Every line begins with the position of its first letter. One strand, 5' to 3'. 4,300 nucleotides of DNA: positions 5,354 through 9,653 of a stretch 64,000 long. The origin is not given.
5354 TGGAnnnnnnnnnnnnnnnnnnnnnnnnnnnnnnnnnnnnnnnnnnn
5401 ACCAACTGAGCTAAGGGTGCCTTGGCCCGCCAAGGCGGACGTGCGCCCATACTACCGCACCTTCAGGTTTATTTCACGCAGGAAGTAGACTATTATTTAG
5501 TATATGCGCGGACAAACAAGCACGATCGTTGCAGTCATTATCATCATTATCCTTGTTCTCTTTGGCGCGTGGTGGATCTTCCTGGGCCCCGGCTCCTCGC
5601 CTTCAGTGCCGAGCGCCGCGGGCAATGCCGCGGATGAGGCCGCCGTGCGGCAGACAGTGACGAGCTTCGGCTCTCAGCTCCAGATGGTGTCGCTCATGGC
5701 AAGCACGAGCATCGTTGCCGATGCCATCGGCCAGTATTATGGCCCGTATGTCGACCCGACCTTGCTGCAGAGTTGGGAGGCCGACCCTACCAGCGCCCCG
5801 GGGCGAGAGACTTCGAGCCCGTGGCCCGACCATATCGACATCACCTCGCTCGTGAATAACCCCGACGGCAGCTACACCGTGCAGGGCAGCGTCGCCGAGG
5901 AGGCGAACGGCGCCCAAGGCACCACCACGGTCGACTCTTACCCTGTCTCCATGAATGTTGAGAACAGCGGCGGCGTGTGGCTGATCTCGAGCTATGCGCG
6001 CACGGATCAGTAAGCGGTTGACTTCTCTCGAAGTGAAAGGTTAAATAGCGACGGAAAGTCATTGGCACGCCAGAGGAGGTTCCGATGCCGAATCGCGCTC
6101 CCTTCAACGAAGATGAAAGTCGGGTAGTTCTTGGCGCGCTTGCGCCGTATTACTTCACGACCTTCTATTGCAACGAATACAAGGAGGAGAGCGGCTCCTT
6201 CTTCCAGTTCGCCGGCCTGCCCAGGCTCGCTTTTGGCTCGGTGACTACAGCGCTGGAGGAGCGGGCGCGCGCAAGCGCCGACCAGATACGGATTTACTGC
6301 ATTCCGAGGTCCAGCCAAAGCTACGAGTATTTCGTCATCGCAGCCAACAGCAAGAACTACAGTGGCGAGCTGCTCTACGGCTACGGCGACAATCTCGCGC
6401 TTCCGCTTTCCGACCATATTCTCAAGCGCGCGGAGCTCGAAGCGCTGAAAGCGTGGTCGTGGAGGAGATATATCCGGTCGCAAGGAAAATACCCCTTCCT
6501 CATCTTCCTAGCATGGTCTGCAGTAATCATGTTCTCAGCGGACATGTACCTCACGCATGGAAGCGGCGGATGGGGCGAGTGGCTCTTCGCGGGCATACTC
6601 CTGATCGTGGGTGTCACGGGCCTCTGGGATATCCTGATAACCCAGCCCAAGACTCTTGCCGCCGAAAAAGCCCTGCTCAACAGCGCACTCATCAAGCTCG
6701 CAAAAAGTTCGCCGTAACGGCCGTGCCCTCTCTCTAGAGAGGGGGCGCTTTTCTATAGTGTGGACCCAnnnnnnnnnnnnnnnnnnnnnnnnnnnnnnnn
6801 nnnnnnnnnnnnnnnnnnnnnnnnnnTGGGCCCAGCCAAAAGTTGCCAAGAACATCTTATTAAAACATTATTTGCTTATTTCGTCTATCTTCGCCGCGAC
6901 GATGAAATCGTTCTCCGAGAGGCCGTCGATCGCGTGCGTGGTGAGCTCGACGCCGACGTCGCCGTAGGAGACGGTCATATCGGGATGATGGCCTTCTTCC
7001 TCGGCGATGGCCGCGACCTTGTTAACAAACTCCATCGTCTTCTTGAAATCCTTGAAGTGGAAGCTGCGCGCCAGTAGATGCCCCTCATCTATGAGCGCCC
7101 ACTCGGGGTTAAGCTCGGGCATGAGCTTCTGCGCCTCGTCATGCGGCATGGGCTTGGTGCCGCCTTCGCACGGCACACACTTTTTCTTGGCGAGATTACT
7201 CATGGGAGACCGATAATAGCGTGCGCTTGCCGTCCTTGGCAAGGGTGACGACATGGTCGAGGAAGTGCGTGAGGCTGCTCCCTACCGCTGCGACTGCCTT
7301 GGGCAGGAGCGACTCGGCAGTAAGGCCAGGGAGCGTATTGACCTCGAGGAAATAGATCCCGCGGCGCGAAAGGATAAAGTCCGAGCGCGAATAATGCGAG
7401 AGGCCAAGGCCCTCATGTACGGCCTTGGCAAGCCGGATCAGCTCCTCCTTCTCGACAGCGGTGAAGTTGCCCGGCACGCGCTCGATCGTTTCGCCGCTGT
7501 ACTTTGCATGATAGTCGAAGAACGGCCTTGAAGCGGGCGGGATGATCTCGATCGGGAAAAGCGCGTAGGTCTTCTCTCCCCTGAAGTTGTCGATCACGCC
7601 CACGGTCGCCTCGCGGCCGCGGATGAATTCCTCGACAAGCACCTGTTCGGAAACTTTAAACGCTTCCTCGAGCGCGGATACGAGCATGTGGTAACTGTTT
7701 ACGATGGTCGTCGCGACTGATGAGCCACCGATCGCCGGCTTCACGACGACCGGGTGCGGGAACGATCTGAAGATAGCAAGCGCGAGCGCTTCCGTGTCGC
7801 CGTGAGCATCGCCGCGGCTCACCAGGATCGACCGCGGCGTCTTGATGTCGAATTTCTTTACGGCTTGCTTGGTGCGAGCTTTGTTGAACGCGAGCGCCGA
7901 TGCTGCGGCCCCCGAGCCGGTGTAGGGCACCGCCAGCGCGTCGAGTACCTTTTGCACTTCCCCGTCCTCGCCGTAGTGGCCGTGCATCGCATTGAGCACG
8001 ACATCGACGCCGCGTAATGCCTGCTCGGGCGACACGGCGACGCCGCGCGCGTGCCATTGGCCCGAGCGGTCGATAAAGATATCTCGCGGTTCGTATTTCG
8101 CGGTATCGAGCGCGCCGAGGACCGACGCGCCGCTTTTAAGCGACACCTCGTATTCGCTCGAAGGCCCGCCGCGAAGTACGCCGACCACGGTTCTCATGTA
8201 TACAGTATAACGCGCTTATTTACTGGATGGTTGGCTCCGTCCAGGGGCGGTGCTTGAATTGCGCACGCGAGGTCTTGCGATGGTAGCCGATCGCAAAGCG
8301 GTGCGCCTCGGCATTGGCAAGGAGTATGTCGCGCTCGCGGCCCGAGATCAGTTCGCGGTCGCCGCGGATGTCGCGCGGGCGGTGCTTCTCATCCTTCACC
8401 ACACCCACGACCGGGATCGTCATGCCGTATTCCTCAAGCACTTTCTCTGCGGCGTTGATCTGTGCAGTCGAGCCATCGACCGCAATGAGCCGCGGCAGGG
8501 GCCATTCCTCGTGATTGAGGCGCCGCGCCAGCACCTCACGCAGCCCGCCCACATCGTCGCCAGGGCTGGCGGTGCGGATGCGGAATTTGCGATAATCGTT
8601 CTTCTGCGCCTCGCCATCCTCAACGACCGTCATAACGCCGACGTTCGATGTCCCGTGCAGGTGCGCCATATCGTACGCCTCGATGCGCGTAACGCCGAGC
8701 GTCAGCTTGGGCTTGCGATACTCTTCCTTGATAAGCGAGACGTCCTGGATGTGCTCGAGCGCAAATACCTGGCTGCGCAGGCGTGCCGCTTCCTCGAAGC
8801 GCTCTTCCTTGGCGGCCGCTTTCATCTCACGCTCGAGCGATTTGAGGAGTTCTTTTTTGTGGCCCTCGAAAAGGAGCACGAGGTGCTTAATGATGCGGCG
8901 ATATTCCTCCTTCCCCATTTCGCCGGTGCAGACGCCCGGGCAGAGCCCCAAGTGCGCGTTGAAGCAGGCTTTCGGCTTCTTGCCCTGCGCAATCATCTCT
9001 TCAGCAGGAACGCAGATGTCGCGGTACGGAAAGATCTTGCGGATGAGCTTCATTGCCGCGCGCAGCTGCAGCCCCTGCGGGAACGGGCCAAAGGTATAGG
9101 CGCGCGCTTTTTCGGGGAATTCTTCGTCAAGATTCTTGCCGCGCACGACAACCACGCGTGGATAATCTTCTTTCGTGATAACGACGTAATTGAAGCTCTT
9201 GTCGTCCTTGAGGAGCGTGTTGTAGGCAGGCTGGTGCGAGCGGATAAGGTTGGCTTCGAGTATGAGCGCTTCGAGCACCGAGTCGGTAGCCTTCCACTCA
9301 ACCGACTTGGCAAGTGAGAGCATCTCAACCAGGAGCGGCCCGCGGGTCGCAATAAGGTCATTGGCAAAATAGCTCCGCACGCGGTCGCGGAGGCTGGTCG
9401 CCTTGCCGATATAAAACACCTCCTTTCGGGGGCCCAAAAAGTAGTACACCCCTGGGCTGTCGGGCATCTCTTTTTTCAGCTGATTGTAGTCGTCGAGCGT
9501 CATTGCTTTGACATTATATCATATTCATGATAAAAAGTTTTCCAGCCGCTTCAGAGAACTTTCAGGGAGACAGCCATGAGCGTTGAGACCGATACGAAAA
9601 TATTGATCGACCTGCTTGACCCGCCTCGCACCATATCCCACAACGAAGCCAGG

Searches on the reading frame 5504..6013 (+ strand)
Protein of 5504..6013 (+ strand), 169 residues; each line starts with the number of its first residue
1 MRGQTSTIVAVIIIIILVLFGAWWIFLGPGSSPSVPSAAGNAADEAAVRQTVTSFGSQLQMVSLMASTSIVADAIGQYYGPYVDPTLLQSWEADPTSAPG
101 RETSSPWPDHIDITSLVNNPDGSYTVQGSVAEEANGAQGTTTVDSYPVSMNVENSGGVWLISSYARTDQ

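Call 5: search_protein_families(library=pfam, proteins=[window:5504-6013:+])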
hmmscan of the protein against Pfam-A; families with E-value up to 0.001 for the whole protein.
window:5504-6013:+ (169 aa): 0 families

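Call 6: search_protein_families(library=ncbifam, proteins=[window:5504-6013:+])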
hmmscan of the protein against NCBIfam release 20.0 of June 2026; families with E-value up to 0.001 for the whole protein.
window:5504-6013:+ (169 aa): 0 families

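Call 26: search_protein_families(library=pfam, max_evalue=1, proteins=[window:5504-6013:+])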
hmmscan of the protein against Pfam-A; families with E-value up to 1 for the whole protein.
window:5504-6013:+ (169 aa): 4 families
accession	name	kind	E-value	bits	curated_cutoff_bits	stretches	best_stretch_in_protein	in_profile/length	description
PF13347.12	MFS_2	-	0.051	12.5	27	1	7-77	171-242/427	MFS/sugar transport protein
PF10907.13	DUF2749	-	0.062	13.8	25.5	1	6-50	4-48/72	Protein of unknown function (DUF2749)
PF14221.11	DUF4330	-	0.13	12.9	27.6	1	11-63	21-70/167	Domain of unknown function (DUF4330)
PF13850.11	ERGIC_N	-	0.26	11.9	27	0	2-20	20-38/91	Endoplasmic Reticulum-Golgi Intermediate Compartment (ERGIC)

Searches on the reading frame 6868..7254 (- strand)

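Call 26: search_protein_families(library=pfam, max_evalue=1, proteins=[window:6868-7254:-])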
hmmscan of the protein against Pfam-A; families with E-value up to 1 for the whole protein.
window:6868-7254:- (128 aa): 1 family
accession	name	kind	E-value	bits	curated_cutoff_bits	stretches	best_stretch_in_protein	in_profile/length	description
PF01329.24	Pterin_4a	-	6.4e-32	110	26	1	35-126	2-91/91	Pterin 4 alpha carbinolamine dehydratase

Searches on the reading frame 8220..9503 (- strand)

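Call 27: search_protein_families(library=ncbifam, max_evalue=0.01, proteins=[window:8220-9503:-])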
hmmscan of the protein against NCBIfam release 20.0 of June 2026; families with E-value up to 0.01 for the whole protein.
window:8220-9503:- (427 aa): 16 families
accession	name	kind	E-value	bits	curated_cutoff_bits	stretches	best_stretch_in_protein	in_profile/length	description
TIGR00194.1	uvrC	equivalog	2.8e-91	306.9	285.45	2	11-256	6-232/574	excinuclease ABC subunit UvrC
NF001824.0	PRK00558.1-5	equivalog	4e-75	253.5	451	3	6-253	7-244/652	excinuclease ABC subunit UvrC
NF011263.0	PRK14669.1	equivalog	2.3e-68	231.3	1108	2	10-254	7-239/624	excinuclease ABC subunit C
NF011261.0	PRK14667.1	equivalog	6.4e-67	226.3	818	2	7-254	7-235/567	excinuclease ABC subunit C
NF011262.0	PRK14668.1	equivalog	1.7e-65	221.5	544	2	5-253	5-234/577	excinuclease ABC subunit C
NF011260.0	PRK14666.1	equivalog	2.4e-60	205.1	649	2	12-251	8-234/698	excinuclease ABC subunit C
NF011266.0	PRK14672.1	equivalog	1.9e-50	171.9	1504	2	13-260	18-247/691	excinuclease ABC subunit C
NF011264.0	PRK14670.1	equivalog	8.6e-48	163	1021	2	9-258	11-240/602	excinuclease ABC subunit C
NF005906.0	PRK07883.1-4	equivalog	1.5e-47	162.2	495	1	8-253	207-437/563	DEDD exonuclease domain-containing protein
NF005907.0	PRK07883.1-5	equivalog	8.9e-45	153.1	454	1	8-248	222-450/584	DEDD exonuclease domain-containing protein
NF005905.0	PRK07883.1-3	equivalog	5.2e-40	137.6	508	1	6-250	216-444/581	DEDD exonuclease domain-containing protein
NF005904.0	PRK07883.1-2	equivalog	2.8e-29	101.9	969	1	9-248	225-451/584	DEDD exonuclease domain-containing protein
NF005903.0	PRK07883.1-1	equivalog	7.3e-28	97.4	1038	1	8-246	240-461/642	DEDD exonuclease domain-containing protein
NF007833.0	PRK10545.1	equivalog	3.9e-19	68.9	367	1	10-203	28-204/289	excinuclease Cho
NF003673.1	PRK05298.1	equivalog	0.0021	16.5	743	1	215-250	616-651/653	excinuclease ABC subunit UvrB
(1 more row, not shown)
